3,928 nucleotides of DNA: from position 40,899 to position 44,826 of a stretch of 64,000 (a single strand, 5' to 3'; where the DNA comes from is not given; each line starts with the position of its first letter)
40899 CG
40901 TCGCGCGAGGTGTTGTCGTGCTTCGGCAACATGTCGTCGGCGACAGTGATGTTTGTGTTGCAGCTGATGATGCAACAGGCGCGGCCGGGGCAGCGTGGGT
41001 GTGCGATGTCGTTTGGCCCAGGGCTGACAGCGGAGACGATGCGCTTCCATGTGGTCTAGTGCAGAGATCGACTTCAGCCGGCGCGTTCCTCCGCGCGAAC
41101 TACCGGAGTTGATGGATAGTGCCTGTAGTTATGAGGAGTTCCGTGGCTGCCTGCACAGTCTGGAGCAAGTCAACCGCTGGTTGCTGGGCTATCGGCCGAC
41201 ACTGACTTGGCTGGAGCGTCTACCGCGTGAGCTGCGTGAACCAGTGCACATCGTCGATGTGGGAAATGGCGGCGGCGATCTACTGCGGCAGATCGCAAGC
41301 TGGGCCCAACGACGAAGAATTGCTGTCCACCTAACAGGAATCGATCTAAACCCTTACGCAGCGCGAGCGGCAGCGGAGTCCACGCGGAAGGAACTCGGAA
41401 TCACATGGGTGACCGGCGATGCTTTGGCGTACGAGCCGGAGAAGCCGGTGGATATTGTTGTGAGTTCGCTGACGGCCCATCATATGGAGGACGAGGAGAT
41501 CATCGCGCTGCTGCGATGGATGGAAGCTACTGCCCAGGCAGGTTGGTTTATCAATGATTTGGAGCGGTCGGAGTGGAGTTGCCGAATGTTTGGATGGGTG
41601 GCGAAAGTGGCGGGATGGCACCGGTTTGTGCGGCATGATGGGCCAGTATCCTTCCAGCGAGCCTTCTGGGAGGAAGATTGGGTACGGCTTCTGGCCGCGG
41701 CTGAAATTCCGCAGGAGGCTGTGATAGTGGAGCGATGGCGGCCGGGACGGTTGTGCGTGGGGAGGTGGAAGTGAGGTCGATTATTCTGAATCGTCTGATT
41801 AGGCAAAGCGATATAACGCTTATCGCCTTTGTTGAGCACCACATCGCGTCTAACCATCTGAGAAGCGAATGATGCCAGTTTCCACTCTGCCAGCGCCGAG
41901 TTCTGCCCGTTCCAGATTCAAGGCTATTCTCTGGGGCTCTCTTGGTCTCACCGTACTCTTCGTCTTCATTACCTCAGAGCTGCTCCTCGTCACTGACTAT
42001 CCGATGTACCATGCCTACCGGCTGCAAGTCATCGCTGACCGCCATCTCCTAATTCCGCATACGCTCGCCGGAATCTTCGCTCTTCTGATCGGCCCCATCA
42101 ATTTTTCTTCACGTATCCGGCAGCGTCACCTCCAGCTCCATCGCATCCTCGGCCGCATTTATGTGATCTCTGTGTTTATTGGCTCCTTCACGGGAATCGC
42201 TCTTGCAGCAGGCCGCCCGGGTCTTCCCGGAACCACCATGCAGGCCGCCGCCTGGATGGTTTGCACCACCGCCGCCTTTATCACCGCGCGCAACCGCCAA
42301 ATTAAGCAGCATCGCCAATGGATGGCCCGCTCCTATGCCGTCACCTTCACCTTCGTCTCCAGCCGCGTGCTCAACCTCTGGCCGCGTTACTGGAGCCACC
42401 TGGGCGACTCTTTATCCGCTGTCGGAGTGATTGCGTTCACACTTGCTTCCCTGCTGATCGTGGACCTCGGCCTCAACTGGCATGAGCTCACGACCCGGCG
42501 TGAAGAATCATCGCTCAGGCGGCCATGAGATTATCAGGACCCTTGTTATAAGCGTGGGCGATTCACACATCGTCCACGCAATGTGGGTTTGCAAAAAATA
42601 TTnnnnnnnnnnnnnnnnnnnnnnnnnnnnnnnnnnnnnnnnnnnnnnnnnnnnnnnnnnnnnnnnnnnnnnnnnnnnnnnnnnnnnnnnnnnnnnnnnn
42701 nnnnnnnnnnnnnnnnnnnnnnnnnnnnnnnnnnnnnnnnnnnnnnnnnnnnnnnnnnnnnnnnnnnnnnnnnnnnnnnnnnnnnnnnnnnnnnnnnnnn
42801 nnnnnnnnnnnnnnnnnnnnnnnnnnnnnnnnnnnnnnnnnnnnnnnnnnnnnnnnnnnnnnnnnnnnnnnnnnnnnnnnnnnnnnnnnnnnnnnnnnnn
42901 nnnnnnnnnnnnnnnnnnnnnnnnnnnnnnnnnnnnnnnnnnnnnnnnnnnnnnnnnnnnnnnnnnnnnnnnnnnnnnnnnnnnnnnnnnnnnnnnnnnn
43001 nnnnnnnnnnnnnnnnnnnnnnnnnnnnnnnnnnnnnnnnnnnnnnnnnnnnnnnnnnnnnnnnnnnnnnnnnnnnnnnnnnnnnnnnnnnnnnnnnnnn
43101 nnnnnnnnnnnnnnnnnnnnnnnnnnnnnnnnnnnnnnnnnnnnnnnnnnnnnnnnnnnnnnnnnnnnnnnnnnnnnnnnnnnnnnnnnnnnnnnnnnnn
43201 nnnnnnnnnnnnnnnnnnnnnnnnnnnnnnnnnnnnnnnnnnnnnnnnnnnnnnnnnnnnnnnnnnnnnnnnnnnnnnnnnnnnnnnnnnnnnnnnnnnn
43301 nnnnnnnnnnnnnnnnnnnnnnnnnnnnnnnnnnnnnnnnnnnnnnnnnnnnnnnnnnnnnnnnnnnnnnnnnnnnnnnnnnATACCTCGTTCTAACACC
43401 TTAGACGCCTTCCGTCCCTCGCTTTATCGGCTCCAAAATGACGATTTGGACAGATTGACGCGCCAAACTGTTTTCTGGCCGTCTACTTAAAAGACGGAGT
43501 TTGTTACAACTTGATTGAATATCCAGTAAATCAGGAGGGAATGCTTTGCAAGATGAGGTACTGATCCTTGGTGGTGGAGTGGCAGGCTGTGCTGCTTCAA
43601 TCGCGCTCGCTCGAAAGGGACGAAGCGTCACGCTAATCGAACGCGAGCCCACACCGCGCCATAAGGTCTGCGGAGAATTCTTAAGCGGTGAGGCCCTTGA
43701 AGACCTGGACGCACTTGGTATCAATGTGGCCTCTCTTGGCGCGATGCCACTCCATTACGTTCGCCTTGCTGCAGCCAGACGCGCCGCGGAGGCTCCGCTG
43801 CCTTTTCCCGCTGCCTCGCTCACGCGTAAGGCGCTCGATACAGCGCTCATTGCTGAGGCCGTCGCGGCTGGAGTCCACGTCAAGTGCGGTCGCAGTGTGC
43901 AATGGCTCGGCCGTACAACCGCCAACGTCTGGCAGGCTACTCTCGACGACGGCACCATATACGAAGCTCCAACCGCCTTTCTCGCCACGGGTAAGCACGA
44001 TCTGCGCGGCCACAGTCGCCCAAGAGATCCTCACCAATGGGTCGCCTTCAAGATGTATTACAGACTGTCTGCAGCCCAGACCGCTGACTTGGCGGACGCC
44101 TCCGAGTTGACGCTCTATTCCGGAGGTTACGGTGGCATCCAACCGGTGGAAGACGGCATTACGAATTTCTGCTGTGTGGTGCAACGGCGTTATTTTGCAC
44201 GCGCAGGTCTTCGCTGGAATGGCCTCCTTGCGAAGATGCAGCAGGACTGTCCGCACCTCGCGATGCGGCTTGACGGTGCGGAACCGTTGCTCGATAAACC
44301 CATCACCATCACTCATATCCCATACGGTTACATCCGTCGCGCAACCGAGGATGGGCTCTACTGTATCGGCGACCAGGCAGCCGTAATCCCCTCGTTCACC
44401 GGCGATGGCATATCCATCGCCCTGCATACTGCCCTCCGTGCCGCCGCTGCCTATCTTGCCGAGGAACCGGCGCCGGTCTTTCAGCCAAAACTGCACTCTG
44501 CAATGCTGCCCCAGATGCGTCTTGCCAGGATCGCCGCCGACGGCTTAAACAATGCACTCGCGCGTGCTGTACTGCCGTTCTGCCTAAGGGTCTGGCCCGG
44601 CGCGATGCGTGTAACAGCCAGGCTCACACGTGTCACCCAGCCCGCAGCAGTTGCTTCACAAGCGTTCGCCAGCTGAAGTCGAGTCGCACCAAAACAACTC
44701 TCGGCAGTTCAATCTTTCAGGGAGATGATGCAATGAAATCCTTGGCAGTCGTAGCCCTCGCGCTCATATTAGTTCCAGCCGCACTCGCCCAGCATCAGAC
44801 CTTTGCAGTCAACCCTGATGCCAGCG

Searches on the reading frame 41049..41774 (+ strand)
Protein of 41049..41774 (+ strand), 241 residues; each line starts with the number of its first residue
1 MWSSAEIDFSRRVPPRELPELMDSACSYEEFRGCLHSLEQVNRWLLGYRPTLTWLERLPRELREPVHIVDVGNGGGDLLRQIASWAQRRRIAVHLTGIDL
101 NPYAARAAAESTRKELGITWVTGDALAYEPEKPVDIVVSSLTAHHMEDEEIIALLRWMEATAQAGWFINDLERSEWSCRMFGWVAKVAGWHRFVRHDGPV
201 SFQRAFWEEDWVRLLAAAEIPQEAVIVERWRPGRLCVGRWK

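Call 70: search_protein_families(library=pfam, proteins=[window:41049-41774:+], max_evalue=0.001)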
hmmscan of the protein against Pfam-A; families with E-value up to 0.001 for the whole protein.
window:41049-41774:+ (241 aa): 5 families
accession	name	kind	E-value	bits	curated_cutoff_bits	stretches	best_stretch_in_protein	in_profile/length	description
PF13649.12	Methyltransf_25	-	2e-11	44.8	27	1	68-159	1-90/97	Methyltransferase domain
PF08241.18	Methyltransf_11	-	2.9e-08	34.7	21.2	1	69-150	1-77/95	Methyltransferase domain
PF08242.18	Methyltransf_12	-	1.3e-06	29.5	30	1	69-160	1-91/98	Methyltransferase domain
PF13489.12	Methyltransf_23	-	2.6e-05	24.4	27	1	53-166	11-113/164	Methyltransferase domain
PF13847.12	Methyltransf_31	-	6.1e-05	23.2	27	1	66-150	5-91/145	Methyltransferase domain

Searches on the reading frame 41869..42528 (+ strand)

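Call 70: search_protein_families(library=pfam, proteins=[window:41869-42528:+], max_evalue=0.001)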
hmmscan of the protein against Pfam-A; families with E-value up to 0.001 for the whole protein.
window:41869-42528:+ (219 aa): 2 families
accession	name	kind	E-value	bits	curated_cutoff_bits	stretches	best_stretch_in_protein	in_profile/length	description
PF10067.14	DUF2306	-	9.8e-25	87.9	31.6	1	64-185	4-131/147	Predicted membrane protein (DUF2306)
PF04238.17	DUF420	-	1.8e-05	25.5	30.5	0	127-179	10-62/130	Protein of unknown function (DUF420)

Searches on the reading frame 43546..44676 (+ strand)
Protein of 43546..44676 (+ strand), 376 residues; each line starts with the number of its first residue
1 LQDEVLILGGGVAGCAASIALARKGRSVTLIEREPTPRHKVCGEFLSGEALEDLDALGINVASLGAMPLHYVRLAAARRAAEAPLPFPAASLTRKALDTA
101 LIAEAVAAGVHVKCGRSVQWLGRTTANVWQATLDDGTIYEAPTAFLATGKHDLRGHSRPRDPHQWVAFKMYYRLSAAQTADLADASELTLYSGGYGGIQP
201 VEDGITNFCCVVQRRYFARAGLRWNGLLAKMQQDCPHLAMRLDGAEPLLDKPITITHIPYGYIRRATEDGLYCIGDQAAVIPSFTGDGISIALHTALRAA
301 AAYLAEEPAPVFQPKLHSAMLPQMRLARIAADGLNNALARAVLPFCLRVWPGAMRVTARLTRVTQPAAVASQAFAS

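Call 70: search_protein_families(library=pfam, proteins=[window:43546-44676:+], max_evalue=0.001)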
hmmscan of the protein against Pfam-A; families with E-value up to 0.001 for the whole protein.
window:43546-44676:+ (376 aa): 10 families
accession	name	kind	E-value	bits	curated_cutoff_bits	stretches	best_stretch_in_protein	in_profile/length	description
PF01266.30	DAO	-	4.4e-10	40.1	27.9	1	5-37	2-34/353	FAD dependent oxidoreductase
PF01494.25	FAD_binding_3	-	4.2e-09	36.5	22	1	4-296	3-311/349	FAD binding domain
PF07992.20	Pyr_redox_2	-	4.7e-09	36.5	26.1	1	3-61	143-200/291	Pyridine nucleotide-disulphide oxidoreductase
PF00070.33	Pyr_redox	-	3.3e-07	31.2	22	1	5-61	2-57/82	Pyridine nucleotide-disulphide oxidoreductase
PF12831.13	FAD_oxidored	-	5.2e-07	29.7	27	1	4-35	1-32/416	FAD dependent oxidoreductase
PF00890.30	FAD_binding_2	-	4.4e-06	26.6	20.4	1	5-35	2-32/414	FAD binding domain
PF03486.20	HI0933_like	-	5.2e-06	26.5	50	1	4-41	2-39/244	HI0933-like protein Rossmann domain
PF13450.12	NAD_binding_8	-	6.7e-06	26.7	21.9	1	7-37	1-31/68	NAD(P)-binding Rossmann-like domain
PF01134.28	GIDA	-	4.1e-05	23.2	22.1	1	5-41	2-34/391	Glucose inhibited division protein A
PF04820.20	Trp_halogenase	-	0.00088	18.7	21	0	5-43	2-43/458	Tryptophan halogenase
